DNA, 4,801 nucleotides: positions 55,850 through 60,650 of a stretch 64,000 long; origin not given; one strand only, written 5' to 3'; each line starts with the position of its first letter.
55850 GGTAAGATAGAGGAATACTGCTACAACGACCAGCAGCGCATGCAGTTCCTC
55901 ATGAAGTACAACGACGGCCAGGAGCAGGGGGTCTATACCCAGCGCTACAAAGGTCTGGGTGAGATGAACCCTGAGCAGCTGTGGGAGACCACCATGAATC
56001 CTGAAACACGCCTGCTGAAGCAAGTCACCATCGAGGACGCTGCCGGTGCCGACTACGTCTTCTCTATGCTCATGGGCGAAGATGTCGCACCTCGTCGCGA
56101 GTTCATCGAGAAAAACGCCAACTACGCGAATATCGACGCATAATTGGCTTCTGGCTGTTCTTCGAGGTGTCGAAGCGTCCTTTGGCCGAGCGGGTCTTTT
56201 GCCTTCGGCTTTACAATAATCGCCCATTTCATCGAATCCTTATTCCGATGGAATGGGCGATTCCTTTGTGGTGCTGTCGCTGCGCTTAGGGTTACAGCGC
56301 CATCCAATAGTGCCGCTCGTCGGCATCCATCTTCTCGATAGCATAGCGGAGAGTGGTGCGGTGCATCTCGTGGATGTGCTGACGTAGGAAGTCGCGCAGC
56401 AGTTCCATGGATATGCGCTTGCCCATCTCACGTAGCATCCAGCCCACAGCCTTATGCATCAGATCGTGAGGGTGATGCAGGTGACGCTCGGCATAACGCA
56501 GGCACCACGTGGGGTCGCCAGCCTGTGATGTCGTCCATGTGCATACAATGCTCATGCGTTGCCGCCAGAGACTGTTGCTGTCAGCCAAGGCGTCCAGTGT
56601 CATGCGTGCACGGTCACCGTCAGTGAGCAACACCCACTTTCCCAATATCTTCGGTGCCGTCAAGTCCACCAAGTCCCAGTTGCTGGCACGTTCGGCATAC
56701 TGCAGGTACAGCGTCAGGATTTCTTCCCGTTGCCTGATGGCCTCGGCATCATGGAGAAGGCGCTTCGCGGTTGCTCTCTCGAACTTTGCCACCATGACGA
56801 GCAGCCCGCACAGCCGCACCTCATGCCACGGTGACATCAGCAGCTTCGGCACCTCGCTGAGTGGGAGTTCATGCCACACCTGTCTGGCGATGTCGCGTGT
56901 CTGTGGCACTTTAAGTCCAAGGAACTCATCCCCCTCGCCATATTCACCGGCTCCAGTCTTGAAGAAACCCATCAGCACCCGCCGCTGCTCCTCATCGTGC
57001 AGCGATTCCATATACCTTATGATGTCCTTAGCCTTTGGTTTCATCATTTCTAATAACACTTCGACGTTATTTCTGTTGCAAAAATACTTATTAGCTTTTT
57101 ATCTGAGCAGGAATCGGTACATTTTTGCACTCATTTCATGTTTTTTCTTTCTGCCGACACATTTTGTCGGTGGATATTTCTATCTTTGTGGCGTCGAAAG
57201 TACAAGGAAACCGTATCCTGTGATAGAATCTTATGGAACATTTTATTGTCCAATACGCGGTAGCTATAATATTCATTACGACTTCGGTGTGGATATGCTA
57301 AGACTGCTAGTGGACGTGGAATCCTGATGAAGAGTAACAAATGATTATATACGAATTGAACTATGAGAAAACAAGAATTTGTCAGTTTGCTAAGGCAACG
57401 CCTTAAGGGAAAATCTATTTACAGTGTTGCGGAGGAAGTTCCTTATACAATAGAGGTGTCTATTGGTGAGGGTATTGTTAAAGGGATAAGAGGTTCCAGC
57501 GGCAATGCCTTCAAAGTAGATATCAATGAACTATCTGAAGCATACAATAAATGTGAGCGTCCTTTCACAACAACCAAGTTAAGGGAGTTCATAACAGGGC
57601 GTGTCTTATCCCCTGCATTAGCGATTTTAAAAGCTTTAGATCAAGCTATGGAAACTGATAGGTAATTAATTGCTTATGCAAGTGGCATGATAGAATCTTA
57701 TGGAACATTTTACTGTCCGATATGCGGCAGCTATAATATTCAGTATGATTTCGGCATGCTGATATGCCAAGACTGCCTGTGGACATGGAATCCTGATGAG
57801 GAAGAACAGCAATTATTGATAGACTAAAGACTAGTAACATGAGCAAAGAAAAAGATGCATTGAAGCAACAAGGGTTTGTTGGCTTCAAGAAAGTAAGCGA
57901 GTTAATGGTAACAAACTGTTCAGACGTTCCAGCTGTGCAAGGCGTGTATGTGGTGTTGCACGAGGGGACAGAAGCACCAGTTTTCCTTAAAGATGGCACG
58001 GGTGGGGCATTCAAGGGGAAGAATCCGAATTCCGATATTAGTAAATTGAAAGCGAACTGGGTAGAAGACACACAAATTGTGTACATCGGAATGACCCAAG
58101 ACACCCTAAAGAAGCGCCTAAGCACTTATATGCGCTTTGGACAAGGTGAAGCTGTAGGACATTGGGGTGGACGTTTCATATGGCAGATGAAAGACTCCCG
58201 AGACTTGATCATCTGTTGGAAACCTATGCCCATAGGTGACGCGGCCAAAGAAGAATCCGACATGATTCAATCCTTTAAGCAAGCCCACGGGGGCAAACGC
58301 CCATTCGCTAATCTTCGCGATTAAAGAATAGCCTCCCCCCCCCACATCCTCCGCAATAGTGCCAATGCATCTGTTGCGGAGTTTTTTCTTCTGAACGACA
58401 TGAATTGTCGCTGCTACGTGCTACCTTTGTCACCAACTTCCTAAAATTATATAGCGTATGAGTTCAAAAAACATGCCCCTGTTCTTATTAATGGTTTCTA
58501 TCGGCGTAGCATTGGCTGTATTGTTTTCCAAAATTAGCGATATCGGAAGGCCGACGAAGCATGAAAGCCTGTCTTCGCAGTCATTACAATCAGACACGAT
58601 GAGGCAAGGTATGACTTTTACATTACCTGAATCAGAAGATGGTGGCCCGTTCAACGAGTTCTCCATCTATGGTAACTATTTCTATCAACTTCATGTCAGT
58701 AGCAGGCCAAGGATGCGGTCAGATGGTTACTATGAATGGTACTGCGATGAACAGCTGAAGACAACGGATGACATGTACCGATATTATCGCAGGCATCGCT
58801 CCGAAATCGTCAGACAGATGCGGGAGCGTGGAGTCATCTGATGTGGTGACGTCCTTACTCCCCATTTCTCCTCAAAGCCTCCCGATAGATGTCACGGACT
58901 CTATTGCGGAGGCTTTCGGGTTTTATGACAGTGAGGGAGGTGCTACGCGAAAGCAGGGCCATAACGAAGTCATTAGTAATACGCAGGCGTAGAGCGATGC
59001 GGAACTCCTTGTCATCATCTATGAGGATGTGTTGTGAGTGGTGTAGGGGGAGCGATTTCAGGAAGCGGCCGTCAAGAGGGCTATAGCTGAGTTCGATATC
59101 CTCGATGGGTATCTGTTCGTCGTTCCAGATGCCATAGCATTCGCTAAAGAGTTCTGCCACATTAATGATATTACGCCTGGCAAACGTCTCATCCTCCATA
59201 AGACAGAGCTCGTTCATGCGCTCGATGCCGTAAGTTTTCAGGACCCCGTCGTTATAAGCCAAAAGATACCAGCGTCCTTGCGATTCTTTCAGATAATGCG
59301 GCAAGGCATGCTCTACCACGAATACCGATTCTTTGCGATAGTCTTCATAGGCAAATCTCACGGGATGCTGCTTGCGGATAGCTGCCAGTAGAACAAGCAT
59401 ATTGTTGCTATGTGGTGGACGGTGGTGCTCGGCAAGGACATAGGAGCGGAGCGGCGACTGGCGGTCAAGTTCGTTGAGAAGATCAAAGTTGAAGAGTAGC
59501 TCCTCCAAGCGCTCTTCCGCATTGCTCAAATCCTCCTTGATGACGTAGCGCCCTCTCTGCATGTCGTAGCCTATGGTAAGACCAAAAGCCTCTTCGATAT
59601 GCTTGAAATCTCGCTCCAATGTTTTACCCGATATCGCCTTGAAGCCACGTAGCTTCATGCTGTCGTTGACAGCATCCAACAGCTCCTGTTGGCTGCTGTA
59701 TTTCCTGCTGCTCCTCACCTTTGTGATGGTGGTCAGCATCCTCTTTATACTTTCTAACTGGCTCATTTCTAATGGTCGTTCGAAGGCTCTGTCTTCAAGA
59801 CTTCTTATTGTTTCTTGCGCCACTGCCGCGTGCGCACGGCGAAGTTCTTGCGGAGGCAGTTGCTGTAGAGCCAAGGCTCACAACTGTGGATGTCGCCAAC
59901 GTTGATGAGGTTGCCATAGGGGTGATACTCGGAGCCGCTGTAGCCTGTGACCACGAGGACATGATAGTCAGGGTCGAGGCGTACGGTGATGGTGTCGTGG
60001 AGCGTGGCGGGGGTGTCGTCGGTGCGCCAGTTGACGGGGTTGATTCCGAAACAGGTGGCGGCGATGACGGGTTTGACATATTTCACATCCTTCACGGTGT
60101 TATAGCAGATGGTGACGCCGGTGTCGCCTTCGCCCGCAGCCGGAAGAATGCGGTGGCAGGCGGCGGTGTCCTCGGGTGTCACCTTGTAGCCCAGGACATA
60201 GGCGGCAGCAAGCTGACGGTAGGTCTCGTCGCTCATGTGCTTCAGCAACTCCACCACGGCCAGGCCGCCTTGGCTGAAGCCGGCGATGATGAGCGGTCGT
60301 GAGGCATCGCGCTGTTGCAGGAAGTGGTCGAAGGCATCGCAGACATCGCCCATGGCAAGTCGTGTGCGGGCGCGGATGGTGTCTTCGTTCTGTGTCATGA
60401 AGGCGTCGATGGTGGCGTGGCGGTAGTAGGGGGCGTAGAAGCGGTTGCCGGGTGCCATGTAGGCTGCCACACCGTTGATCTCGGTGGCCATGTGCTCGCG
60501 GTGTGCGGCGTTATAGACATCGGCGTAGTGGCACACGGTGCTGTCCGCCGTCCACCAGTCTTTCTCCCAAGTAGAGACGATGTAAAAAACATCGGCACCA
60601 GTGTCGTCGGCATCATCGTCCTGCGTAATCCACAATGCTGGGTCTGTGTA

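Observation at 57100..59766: AT-rich small-gene island with a duplicated zinc-ribbon mini-ORF ending on a WYL-domain regulator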

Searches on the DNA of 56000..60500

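Call 102: search_rna_families(source=window, start=56000, end=60500, threshold=evalue, max_evalue=1)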
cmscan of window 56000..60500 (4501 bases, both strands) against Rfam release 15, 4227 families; matches with E-value up to 1: 2.
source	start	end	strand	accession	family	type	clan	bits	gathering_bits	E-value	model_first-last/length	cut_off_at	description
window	56218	56262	-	RF03569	mir-7973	Gene; miRNA;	-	21.6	90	0.65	15-60/74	no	mir-7973 microRNA precursor family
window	56206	56276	+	RF03569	mir-7973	Gene; miRNA;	-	21.2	90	0.83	1-74/74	no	mir-7973 microRNA precursor family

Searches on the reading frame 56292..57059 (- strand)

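Call 5: search_protein_families(library=pfam, proteins=[window:56292-57059:-], max_evalue=0.1)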
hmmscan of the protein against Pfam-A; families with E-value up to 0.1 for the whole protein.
window:56292-57059:- (255 aa): 2 families
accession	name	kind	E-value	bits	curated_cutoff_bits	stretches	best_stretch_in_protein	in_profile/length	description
PF08713.17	DNA_alkylation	-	4.4e-51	174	21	1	16-244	4-213/213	DNA alkylation repair enzyme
PF07524.19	Bromo_TP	-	0.029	14.8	24.6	0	198-240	5-51/77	Bromodomain associated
